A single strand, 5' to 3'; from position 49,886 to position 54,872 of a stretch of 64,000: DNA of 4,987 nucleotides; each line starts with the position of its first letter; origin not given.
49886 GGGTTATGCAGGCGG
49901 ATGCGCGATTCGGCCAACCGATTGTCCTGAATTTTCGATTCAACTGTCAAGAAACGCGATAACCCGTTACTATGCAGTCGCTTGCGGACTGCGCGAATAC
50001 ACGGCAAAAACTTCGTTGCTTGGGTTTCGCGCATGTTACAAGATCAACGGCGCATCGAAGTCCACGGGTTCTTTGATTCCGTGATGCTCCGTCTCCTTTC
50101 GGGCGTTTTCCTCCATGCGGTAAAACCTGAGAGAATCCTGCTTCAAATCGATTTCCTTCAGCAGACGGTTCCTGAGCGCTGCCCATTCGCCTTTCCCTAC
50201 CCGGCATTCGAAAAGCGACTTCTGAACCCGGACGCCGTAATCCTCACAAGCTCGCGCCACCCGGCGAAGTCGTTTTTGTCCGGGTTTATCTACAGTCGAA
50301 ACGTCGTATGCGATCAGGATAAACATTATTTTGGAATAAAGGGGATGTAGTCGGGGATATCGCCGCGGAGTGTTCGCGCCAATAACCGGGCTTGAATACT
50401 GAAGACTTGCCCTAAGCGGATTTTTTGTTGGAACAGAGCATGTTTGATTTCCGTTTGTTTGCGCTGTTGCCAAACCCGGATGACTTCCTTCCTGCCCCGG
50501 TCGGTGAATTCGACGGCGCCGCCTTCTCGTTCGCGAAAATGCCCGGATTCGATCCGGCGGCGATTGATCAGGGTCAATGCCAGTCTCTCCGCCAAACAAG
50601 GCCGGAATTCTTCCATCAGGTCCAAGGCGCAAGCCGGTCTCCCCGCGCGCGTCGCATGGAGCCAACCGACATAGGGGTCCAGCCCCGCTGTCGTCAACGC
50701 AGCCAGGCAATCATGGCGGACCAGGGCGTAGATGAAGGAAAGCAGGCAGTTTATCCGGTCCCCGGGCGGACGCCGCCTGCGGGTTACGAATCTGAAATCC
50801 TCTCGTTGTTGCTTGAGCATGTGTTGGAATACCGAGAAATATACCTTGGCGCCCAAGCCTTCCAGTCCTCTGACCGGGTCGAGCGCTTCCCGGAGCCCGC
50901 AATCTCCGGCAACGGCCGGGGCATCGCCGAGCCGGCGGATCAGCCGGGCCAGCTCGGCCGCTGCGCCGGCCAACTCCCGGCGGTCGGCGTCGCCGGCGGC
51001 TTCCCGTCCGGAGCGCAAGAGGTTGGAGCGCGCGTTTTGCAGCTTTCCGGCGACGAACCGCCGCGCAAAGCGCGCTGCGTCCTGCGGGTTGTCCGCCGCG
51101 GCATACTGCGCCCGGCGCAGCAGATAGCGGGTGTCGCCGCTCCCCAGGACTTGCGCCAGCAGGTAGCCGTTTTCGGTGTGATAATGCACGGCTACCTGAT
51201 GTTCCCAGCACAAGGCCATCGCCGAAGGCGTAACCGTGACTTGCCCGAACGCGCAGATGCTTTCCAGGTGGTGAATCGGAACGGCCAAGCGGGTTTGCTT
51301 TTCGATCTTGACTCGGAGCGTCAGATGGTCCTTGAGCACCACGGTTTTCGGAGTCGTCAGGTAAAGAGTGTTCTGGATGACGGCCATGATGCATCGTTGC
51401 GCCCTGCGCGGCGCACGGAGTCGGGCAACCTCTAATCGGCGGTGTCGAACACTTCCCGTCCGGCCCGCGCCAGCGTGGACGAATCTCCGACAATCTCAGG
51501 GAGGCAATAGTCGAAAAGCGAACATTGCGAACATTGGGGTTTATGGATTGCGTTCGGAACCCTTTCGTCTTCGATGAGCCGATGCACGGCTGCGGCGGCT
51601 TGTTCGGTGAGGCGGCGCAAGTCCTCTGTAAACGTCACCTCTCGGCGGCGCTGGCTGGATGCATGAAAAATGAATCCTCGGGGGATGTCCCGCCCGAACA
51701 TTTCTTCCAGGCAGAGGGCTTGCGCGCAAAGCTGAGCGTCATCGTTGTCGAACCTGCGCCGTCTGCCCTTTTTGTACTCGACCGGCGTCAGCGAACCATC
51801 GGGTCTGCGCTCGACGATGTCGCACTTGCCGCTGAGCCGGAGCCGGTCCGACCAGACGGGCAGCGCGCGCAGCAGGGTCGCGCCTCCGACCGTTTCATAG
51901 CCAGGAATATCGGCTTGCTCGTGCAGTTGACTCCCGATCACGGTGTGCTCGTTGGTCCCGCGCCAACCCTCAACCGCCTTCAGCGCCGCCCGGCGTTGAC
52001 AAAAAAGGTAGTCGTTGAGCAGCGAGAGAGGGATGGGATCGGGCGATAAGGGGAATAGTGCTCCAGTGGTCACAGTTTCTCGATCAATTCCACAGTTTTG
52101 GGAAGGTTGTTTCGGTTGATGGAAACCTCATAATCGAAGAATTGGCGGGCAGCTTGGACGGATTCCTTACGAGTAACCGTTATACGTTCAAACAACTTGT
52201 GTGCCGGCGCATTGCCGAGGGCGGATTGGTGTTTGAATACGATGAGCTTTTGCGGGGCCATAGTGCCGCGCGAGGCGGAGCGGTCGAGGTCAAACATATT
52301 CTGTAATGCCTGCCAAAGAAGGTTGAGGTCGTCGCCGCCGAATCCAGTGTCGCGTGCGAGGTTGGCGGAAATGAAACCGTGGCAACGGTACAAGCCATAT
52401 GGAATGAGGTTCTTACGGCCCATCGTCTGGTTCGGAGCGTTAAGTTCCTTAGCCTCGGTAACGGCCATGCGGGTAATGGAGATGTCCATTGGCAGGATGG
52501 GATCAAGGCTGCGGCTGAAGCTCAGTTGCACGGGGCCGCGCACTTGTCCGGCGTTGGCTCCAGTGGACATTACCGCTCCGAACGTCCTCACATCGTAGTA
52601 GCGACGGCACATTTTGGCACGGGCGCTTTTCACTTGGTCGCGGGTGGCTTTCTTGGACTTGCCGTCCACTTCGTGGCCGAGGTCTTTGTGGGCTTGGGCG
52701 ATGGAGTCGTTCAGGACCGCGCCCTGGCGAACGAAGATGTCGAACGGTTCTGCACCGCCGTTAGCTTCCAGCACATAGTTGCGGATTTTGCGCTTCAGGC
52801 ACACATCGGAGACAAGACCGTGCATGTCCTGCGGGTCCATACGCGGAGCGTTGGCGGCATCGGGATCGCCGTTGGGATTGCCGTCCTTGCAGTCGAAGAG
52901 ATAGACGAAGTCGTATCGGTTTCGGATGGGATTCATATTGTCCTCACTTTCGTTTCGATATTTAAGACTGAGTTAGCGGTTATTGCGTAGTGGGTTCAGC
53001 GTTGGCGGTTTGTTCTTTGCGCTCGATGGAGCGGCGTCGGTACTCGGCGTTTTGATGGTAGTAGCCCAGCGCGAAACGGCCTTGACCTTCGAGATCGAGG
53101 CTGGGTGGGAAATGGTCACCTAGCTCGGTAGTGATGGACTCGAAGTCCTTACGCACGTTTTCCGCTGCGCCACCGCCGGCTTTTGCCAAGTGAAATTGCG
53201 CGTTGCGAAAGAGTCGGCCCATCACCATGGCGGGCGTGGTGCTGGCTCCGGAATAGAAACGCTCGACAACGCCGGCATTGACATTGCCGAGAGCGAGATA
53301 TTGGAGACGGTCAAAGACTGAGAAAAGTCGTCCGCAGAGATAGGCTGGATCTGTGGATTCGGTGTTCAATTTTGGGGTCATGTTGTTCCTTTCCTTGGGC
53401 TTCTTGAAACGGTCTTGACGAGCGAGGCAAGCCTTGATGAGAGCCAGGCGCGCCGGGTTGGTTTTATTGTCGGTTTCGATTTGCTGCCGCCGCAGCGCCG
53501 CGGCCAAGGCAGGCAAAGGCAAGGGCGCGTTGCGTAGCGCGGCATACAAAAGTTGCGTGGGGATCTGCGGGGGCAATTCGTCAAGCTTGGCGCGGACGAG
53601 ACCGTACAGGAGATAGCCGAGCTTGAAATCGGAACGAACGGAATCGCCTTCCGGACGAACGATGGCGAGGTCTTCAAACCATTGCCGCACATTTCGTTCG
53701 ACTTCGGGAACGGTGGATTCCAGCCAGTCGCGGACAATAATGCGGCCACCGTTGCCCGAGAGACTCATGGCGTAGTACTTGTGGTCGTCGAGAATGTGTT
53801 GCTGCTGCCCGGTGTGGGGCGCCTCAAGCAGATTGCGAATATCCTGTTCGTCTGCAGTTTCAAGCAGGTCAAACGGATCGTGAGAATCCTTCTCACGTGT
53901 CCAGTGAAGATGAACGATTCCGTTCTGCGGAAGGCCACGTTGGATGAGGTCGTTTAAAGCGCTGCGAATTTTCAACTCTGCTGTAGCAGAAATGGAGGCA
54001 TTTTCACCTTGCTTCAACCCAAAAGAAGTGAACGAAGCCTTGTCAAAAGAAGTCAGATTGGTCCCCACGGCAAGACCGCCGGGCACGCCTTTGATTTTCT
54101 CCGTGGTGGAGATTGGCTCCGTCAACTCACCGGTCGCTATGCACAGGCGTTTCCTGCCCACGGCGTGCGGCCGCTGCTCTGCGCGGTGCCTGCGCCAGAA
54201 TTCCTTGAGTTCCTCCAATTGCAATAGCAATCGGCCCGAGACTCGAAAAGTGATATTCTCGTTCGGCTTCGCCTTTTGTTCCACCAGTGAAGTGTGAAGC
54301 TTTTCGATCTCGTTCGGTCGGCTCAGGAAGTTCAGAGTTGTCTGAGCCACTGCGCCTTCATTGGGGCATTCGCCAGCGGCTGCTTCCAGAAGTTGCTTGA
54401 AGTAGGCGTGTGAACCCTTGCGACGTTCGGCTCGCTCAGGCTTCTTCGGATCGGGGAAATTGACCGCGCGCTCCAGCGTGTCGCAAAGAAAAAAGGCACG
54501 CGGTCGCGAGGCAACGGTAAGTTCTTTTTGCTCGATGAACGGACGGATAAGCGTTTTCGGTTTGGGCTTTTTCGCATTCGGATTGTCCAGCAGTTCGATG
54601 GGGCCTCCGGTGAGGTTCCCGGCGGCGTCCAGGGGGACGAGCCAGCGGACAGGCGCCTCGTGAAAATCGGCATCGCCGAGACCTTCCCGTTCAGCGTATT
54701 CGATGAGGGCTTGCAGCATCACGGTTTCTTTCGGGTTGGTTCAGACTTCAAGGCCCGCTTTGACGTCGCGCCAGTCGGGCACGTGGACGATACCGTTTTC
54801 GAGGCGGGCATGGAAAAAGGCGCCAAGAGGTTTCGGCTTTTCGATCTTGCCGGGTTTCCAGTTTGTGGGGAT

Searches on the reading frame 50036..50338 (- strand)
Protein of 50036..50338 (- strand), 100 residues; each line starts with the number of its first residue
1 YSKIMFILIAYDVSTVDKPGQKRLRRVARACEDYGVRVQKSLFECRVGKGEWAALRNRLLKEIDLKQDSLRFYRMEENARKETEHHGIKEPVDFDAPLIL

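Call 3: search_protein_families(library=ncbifam, proteins=[window:50036-50338:-])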
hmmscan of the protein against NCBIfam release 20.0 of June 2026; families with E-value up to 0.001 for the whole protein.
window:50036-50338:- (100 aa): 1 family
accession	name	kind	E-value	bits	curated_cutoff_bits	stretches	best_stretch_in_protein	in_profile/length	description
TIGR01573.1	cas2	equivalog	7.4e-16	58.2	24.5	1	5-93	1-88/96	CRISPR-associated endonuclease Cas2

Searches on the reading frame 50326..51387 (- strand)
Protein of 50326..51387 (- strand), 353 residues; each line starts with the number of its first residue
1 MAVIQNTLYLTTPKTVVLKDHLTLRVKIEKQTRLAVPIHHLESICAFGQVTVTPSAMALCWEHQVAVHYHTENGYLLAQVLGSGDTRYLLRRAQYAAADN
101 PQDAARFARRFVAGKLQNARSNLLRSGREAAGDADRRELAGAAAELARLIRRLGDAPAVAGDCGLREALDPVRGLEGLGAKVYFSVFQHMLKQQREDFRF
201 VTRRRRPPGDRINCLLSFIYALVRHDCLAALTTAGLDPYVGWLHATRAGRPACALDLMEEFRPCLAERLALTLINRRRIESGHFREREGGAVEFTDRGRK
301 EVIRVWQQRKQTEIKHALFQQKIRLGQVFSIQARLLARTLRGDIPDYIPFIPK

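Call 3: search_protein_families(library=ncbifam, proteins=[window:50326-51387:-])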
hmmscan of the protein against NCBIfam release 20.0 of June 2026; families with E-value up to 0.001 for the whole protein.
window:50326-51387:- (353 aa): 9 families
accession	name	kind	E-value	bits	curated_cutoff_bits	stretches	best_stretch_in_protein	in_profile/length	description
TIGR03640.1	cas1_DVULG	exception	4.7e-123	410.7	385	1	4-351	2-339/340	type I-C CRISPR-associated endonuclease Cas1c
NF049935.1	cas4g_cas1g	exception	6.5e-95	318.6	560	1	5-352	214-545/546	CRISPR-associated endonuclease Cas4g/Cas1g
TIGR04093.1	cas1_CYANO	exception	2.1e-86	289.9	385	1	6-351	1-332/334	type I-D CRISPR-associated endonuclease Cas1d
TIGR00287.1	cas1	equivalog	8.1e-71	238.8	71.7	1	7-343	1-322/327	CRISPR-associated endonuclease Cas1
TIGR03983.1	cas1_MYXAN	equivalog_domain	6.5e-46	156.9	358.05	1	6-342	12-336/347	type I-MYXAN CRISPR-associated endonuclease Cas1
TIGR03641.1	cas1_HMARI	exception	2.8e-41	141.9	304.1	1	8-350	3-320/324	type I-B CRISPR-associated endonuclease Cas1b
TIGR04329.1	cas1_PREFRAN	exception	7.1e-13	48.3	300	1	17-287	20-263/317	type V CRISPR-associated endonuclease Cas1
TIGR03639.1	cas1_NMENI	exception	4.1e-08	32.9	120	1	175-267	146-227/278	type II CRISPR-associated endonuclease Cas1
TIGR03638.1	cas1_ECOLI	exception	3.1e-06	26.6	215.6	0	8-112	14-116/269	type I-E CRISPR-associated endonuclease Cas1e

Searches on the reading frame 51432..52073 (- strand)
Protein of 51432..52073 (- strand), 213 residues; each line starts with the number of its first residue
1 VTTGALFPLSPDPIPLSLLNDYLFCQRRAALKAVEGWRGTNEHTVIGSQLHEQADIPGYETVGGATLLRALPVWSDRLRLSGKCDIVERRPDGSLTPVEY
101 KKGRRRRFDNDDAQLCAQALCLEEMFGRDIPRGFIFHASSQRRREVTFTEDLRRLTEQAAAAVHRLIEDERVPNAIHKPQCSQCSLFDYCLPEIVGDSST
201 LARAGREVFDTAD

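Call 3: search_protein_families(library=ncbifam, proteins=[window:51432-52073:-])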
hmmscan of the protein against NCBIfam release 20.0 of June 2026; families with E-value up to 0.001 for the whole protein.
window:51432-52073:- (213 aa): 4 families
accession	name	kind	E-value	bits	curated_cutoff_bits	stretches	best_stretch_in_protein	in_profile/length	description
NF049935.1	cas4g_cas1g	exception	3.8e-39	134.6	560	1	14-195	2-194/546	CRISPR-associated endonuclease Cas4g/Cas1g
TIGR00372.1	cas4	equivalog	1.8e-33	115.8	65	1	14-192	1-180/180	CRISPR-associated protein Cas4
TIGR04328.1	cas4_PREFRAN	exception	4.2e-07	30.2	70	1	16-188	3-173/178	type V CRISPR-associated protein Cas4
TIGR03491.1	TIGR03491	subfamily_domain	0.00066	18.8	97.45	0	95-190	111-204/462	TM0106 family RecB-like putative nuclease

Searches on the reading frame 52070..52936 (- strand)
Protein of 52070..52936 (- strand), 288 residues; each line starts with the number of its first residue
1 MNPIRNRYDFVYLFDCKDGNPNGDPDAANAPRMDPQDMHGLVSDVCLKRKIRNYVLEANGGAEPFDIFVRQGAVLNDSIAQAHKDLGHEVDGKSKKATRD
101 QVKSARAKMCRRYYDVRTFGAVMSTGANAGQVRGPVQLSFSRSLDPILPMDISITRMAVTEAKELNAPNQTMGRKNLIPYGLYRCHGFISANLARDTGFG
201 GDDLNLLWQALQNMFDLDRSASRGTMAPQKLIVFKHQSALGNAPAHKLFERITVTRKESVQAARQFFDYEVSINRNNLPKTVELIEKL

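Call 3: search_protein_families(library=ncbifam, proteins=[window:52070-52936:-])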
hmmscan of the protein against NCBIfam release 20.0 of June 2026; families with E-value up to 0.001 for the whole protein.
window:52070-52936:- (288 aa): 3 families
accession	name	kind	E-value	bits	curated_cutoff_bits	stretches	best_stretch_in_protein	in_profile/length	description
TIGR02589.1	cas_Csd2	exception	1.1e-110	369.6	182.25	1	7-286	1-283/284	type I-C CRISPR-associated protein Cas7/Csd2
TIGR01595.1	cas_CT1132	subfamily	8.2e-80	268.2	125.8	1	5-274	2-268/268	CRISPR-associated protein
TIGR02590.1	cas_Csh2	exception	1.8e-30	106.4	171.55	1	9-231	3-217/286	type I-B CRISPR-associated protein Cas7/Csh2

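Call 7: find_encoding_contigs(protein=window:52070-52936:-, flank=10000, max_places=10)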
Protein window:52070-52936:- (288 aa): no gene with exactly this product is on record in the collection.

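Call 54: search_protein_families(library=ncbifam, proteins=[P0451])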
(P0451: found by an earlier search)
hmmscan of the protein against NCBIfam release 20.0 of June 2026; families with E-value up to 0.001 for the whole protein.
P0451 (397 aa): 7 families
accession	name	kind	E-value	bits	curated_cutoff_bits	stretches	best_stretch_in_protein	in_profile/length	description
TIGR03300.1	assembly_YfgL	equivalog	1.7e-17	63.2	285.2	1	112-345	60-290/377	outer membrane protein assembly factor BamB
NF008351.0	PRK11138.1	equivalog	2.4e-14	52.7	423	1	112-387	64-343/394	outer membrane protein assembly factor BamB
TIGR03075.1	PQQ_enz_alc_DH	subfamily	2.1e-12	46.5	480.05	1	64-175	67-174/530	PQQ-dependent dehydrogenase, methanol/ethanol family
TIGR04528.1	acido_non_PQQ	subfamily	6.7e-12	44.9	650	1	81-196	69-181/493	acido-empty-quinoprotein group A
NF053615.1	SerThrKinAfsKStmc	equivalog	2.9e-09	36.1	1300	1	148-262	478-582/809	protein serine/threonine kinase AfsK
NF041516.1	PA2928_fam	subfamily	9.3e-08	31.8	70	0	297-340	60-106/376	PA2928 family protein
TIGR03074.1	PQQ_membr_DH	subfamily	7.9e-05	20.7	832.65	0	106-144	202-240/783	membrane-bound PQQ-dependent dehydrogenase, glucose/quinate/shikimate family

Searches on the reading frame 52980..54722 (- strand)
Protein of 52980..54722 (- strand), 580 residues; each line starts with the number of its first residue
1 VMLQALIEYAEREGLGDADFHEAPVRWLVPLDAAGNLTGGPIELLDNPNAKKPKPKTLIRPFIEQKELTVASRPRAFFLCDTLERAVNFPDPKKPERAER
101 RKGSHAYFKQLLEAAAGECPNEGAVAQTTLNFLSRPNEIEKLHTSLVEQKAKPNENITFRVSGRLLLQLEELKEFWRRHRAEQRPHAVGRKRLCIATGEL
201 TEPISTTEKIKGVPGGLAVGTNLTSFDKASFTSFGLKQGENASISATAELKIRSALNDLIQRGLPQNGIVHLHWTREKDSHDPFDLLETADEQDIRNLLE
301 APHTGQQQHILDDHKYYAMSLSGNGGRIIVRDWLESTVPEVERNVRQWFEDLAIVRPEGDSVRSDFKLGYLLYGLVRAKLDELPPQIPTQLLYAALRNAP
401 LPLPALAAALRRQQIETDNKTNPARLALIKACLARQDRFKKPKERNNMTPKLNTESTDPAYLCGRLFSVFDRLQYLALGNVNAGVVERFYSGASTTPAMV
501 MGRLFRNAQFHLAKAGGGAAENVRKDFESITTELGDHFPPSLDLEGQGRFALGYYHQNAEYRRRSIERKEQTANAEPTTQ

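Call 3: search_protein_families(library=ncbifam, proteins=[window:52980-54722:-])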
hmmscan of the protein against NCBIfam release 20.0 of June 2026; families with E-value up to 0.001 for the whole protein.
window:52980-54722:- (580 aa): 1 family
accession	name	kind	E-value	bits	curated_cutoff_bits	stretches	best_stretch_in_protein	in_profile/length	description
TIGR01863.1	cas_Csd1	equivalog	2e-97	327.2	218.65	1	3-564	1-583/588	type I-C CRISPR-associated protein Cas8c/Csd1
